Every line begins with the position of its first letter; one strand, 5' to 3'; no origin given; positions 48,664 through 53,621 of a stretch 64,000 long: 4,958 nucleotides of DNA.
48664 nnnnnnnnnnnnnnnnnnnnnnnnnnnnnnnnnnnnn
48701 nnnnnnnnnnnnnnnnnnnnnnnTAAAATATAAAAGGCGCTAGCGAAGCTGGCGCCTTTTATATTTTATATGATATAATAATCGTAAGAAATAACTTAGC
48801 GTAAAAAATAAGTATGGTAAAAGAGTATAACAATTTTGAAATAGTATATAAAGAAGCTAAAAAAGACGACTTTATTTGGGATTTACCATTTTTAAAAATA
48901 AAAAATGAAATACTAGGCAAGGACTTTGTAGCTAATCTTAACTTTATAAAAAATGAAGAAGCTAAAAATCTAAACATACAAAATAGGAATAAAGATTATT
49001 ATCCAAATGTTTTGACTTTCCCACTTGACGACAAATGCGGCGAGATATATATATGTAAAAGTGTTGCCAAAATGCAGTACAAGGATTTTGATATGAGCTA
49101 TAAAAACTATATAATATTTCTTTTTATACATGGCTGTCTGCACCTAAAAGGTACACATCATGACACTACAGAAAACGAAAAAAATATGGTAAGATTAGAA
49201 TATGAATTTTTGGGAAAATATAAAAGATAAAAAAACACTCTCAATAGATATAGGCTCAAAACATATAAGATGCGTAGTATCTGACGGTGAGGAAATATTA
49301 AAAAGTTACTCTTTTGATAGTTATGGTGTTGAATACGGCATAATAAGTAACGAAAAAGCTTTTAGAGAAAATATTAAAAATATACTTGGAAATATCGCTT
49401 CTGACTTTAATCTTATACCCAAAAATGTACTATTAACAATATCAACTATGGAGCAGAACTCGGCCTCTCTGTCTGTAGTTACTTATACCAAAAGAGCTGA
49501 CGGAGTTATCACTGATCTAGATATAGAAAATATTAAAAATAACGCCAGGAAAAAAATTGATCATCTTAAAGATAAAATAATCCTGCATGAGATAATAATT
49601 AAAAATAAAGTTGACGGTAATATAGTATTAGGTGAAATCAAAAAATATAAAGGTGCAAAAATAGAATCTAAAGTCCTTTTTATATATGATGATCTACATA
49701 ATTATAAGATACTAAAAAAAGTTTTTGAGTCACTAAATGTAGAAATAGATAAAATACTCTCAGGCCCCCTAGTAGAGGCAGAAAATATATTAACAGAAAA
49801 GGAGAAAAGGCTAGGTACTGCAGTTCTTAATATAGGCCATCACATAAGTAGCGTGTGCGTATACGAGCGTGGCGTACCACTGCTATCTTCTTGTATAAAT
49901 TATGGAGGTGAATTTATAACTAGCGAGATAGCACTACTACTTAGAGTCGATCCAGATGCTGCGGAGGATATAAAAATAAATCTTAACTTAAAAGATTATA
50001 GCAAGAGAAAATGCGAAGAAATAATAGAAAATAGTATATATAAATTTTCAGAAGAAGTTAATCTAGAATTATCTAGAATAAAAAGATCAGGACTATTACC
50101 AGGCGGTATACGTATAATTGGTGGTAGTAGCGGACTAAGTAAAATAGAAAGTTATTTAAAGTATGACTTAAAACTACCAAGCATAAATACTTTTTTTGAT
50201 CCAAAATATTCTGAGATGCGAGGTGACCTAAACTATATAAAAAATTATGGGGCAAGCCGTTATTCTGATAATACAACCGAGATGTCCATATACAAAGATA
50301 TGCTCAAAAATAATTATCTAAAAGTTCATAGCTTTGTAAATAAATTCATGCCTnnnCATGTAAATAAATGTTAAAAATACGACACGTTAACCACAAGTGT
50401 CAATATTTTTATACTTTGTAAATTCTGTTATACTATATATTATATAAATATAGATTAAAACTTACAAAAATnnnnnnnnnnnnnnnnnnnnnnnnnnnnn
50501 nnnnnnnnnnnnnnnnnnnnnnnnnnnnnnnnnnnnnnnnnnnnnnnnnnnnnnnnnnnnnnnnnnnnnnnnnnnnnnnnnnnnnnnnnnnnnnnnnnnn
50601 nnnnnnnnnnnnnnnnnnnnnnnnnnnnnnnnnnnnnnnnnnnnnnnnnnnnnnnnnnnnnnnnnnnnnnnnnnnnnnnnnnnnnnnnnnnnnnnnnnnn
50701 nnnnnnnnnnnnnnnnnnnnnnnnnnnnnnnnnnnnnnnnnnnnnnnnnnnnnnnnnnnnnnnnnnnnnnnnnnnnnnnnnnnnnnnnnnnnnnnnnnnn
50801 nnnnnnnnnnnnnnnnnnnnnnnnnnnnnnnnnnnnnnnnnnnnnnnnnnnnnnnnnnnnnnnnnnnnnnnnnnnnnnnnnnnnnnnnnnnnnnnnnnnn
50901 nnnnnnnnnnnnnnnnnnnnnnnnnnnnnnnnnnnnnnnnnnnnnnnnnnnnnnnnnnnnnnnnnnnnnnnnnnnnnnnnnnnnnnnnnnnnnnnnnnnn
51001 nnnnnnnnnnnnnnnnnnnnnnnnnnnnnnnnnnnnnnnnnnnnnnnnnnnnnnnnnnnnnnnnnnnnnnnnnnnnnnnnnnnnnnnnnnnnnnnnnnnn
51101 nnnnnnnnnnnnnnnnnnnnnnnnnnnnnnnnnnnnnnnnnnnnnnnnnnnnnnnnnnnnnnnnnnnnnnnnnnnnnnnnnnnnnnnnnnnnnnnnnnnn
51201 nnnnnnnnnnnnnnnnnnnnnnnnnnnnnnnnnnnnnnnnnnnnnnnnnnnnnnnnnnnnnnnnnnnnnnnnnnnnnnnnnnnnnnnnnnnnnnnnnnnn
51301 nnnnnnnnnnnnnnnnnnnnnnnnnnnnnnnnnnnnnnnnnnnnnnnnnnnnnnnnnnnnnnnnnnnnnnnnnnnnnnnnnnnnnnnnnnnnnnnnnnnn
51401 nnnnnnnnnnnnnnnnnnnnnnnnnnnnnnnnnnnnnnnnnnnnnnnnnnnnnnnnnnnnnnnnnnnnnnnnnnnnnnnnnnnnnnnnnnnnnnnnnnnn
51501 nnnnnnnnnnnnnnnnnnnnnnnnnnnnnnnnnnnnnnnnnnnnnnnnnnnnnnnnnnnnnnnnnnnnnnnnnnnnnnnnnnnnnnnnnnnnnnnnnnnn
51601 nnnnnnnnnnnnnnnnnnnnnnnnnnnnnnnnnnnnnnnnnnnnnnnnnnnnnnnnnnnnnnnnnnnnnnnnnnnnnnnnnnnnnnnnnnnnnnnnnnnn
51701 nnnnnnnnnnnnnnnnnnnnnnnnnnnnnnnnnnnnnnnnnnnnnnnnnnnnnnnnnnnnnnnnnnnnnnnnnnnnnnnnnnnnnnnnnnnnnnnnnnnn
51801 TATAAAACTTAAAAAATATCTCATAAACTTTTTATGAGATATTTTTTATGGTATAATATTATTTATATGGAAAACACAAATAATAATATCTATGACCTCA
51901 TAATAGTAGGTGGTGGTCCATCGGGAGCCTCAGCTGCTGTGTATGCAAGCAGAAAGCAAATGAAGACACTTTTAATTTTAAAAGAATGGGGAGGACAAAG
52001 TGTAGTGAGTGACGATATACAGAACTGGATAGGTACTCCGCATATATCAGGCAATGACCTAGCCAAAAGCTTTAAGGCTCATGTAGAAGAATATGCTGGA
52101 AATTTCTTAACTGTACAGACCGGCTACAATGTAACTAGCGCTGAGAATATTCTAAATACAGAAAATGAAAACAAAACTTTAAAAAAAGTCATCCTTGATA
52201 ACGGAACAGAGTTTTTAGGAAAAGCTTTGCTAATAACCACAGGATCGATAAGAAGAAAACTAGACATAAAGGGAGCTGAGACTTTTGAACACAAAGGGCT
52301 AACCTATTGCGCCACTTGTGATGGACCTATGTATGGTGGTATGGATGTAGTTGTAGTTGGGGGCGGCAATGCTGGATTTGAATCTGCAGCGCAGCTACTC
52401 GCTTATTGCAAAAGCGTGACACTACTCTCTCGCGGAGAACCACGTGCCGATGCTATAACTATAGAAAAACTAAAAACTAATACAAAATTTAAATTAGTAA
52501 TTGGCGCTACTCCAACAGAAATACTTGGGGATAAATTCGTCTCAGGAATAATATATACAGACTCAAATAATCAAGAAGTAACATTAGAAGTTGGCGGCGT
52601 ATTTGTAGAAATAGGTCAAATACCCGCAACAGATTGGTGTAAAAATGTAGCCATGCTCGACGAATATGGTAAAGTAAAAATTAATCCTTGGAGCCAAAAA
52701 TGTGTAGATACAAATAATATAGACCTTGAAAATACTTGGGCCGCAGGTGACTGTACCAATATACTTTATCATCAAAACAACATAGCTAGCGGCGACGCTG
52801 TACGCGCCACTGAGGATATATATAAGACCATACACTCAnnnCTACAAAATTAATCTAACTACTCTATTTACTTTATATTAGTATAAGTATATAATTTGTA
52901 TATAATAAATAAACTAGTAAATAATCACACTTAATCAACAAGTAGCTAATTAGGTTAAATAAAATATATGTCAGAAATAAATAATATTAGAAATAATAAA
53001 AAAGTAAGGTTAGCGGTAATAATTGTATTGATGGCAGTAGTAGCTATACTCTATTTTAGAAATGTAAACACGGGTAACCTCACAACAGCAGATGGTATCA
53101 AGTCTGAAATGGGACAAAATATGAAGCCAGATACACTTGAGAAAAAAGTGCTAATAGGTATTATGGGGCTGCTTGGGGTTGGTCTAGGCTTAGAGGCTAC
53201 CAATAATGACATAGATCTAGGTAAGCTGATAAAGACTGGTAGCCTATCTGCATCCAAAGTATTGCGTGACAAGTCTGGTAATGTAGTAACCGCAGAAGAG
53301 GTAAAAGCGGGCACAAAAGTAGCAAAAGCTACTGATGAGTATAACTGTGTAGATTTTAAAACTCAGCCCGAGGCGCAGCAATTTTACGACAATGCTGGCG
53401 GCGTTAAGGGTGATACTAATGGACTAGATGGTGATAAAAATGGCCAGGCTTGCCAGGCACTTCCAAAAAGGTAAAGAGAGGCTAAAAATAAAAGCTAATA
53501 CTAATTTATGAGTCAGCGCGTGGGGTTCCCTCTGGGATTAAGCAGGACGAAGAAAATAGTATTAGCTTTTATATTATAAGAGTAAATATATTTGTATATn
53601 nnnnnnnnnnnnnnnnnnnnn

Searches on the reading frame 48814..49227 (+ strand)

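Call 38: search_protein_families(library=pfam, proteins=[window:48814-49227:+], max_evalue=0.001)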
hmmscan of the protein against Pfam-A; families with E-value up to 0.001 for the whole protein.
window:48814-49227:+ (138 aa): 1 family
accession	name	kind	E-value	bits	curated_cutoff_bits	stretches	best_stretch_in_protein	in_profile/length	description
PF02130.23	YbeY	-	1.3e-21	77.2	25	1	33-135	23-128/129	Endoribonuclease YbeY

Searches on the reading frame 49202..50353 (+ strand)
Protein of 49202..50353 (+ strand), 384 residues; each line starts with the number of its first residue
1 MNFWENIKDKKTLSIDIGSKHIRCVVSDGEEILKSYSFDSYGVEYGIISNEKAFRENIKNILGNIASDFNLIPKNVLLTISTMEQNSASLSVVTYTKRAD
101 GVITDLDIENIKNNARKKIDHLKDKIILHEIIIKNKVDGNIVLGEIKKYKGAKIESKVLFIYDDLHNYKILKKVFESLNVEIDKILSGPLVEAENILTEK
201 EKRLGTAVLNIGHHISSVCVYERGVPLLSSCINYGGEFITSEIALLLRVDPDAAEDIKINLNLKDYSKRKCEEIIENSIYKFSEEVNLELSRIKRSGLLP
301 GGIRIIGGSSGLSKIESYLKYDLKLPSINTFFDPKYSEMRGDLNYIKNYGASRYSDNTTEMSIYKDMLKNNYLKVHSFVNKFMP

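Call 38: search_protein_families(library=pfam, proteins=[window:49202-50353:+], max_evalue=0.001)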
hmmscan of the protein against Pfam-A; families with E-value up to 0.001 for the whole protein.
window:49202-50353:+ (384 aa): 2 families
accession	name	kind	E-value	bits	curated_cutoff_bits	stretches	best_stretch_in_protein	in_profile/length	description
PF14450.12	FtsA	-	6.9e-10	39.8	31.8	1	207-325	1-105/127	Cell division protein FtsA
PF11104.14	PilM_2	-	2.3e-05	23.9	27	1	15-269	2-246/340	Type IV pilus assembly protein PilM;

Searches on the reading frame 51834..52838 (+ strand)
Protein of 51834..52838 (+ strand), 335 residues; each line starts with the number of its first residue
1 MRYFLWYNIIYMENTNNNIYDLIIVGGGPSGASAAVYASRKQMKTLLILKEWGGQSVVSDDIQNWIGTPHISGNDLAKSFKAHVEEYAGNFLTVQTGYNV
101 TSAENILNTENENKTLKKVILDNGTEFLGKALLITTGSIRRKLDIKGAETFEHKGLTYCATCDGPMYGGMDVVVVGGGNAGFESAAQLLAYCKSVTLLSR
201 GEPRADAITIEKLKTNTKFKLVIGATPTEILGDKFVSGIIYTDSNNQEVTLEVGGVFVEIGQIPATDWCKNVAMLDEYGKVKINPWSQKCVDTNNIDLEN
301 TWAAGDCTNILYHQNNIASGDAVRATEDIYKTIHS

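Call 67: find_homologous_proteins(query=window:51834-52838:+, max_evalue=1e-60)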
Query window:51834-52838:+ (335 aa): 7968 proteins with E <= 1e-60 among 8000 candidates; the best 120 are listed.
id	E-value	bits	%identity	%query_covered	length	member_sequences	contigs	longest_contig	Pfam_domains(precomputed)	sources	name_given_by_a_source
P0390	1.3e-219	746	98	100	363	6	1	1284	PF01946.24,PF01266.31,PF00890.31,PF07992.21,PF00070.34,PF13738.13,PF03486.21,PF01134.29,PF12831.14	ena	-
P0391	3.6e-175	600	78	97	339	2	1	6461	PF01946.24,PF01266.31,PF00890.31,PF07992.21,PF00070.34,PF13738.13,PF03486.21,PF01134.29,PF12831.14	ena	-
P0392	9.3e-170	582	77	100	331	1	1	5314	PF01946.24,PF01266.31,PF00890.31,PF07992.21,PF00070.34,PF13738.13,PF03486.21,PF01134.29,PF12831.14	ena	-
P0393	1.9e-169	581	77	100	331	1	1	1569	PF01946.24,PF01266.31,PF00890.31,PF07992.21,PF00070.34,PF13738.13,PF03486.21,PF01134.29,PF12831.14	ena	-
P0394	2.3e-169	581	76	100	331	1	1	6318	PF01946.24,PF01266.31,PF00890.31,PF07992.21,PF00070.34,PF13738.13,PF03486.21,PF01134.29,PF12831.14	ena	-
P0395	3.4e-169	580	76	100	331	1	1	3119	PF01946.24,PF01266.31,PF00890.31,PF07992.21,PF00070.34,PF13738.13,PF03486.21,PF01134.29,PF12831.14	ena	-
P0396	8.5e-169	579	76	100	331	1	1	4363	PF01946.24,PF01266.31,PF00890.31,PF07992.21,PF00070.34,PF13738.13,PF03486.21,PF01134.29,PF12831.14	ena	-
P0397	7.8e-164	563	77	97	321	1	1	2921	PF01946.24,PF01266.31,PF00890.31,PF07992.21,PF00070.34,PF13738.13,PF03486.21,PF01134.29,PF12831.14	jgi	jgi:NADH-dependent peroxiredoxin subunit F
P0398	2.8e-162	557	75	97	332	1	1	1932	PF01946.24,PF01266.31,PF00890.31,PF07992.21,PF00070.34,PF13738.13,PF03486.21,PF01134.29,PF12831.14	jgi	jgi:NADH-dependent peroxiredoxin subunit F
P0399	5.9e-162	556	77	96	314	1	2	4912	PF01946.24,PF01266.31,PF00890.31,PF07992.21,PF00070.34,PF13738.13,PF03486.21,PF01134.29,PF12831.14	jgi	jgi:alkyl hydroperoxide reductase subunit F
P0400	4.3e-159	547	75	97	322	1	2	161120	PF01946.24,PF01266.31,PF00890.31,PF07992.21,PF00070.34,PF13738.13,PF03486.21,PF01134.29,PF12831.14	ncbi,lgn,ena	-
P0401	4.7e-159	547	74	96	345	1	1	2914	PF01946.24,PF01266.31,PF00890.31,PF07992.21,PF00070.34,PF13738.13,PF03486.21,PF05834.19,PF01134.29,PF12831.14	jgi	jgi:NADH-dependent peroxiredoxin subunit F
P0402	9.1e-159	546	75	95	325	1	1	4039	PF01946.24,PF01266.31,PF00890.31,PF07992.21,PF00070.34,PF13738.13,PF03486.21,PF01134.29,PF12831.14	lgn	-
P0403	5.9e-158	543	73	96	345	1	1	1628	PF01946.24,PF01266.31,PF00890.31,PF07992.21,PF00070.34,PF13738.13,PF03486.21,PF01134.29,PF12831.14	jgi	jgi:NADH-dependent peroxiredoxin subunit F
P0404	5.8e-157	540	73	97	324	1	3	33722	PF01946.24,PF01266.31,PF00890.31,PF07992.21,PF00070.34,PF13738.13,PF03486.21,PF01134.29,PF12831.14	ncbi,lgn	-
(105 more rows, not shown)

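Call 68: find_encoding_contigs(protein=P0391, flank=8000, max_places=2)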
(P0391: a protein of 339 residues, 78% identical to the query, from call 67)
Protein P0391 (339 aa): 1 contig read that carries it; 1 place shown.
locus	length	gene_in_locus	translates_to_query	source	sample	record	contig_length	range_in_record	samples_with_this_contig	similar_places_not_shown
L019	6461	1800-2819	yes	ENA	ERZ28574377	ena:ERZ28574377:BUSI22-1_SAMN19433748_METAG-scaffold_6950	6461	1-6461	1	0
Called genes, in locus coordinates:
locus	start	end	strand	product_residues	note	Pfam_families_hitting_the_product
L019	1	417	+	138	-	?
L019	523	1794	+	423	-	PF00091:Tubulin, PF12327:FtsZ_C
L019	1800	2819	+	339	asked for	PF00070:Pyr_redox (faint), PF00890:FAD_binding_2 (faint), PF01134:GIDA (faint), PF01266:DAO (faint), PF01946:Thi4 (faint), PF07992:Pyr_redox_2, PF12831:FAD_oxidored (weak), PF13738:Pyr_redox_3, +1 more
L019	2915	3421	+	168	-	-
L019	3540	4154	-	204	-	-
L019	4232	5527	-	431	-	PF02403:Seryl_tRNA_N, PF00587:tRNA-synt_2b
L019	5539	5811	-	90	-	-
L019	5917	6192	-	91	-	PF15738:YafQ_toxin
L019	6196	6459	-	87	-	?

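Call 69: find_encoding_contigs(protein=P0400, flank=8000, max_places=2)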
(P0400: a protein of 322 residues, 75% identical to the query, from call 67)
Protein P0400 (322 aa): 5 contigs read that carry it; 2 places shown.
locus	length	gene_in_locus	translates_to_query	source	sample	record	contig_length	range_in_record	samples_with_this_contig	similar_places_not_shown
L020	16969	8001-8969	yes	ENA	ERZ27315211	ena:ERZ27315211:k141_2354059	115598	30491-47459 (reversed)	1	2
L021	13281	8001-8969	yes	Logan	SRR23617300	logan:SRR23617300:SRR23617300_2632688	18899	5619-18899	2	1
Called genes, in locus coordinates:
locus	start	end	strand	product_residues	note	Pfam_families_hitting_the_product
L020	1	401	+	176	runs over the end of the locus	-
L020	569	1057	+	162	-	-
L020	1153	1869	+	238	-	-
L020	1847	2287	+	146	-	-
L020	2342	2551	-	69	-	PF01197:Ribosomal_L31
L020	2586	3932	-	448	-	PF13406:SLT_2, PF01464:SLT (weak)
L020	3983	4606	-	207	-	PF01386:Ribosomal_L25p, PF14693:Ribosomal_TL5_C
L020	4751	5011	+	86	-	-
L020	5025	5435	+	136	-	PF02130:YbeY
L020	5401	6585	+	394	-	PF14450:FtsA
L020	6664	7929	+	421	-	PF00091:Tubulin, PF12327:FtsZ_C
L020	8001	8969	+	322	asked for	PF00890:FAD_binding_2 (faint), PF01134:GIDA (faint), PF01266:DAO (faint), PF01946:Thi4 (faint), PF07992:Pyr_redox_2, PF12831:FAD_oxidored (weak), PF13738:Pyr_redox_3, PF00070:Pyr_redox (weak), +1 more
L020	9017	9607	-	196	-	PF02525:Flavodoxin_2, PF03358:FMN_red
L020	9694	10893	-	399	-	PF01625:PMSR, PF01641:SelR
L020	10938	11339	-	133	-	-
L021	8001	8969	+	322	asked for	PF00890:FAD_binding_2 (faint), PF01134:GIDA (faint), PF01266:DAO (faint), PF01946:Thi4 (faint), PF07992:Pyr_redox_2, PF12831:FAD_oxidored (weak), PF13738:Pyr_redox_3, PF00070:Pyr_redox (weak), +1 more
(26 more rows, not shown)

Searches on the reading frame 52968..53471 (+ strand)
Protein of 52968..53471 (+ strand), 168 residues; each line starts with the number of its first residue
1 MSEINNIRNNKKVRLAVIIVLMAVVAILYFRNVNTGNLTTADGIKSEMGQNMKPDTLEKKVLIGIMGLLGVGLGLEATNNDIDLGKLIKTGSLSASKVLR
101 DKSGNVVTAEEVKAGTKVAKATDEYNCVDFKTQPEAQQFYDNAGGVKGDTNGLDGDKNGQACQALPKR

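Call 38: search_protein_families(library=pfam, proteins=[window:52968-53471:+], max_evalue=0.001)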
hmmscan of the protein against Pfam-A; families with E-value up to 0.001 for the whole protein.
window:52968-53471:+ (168 aa): 0 families

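Call 78: find_related_loci(query=window:52968-53471:+, collection=metagenome_contigs, flank=6000)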
Query window:52968-53471:+ (168 aa) in metagenome_contigs; peptide patterns used: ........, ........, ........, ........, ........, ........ (x = any residue, [..] = any of these).
290 stretches matched a pattern, but none encodes a relative of the query by tblastn (E <= 1e-3).
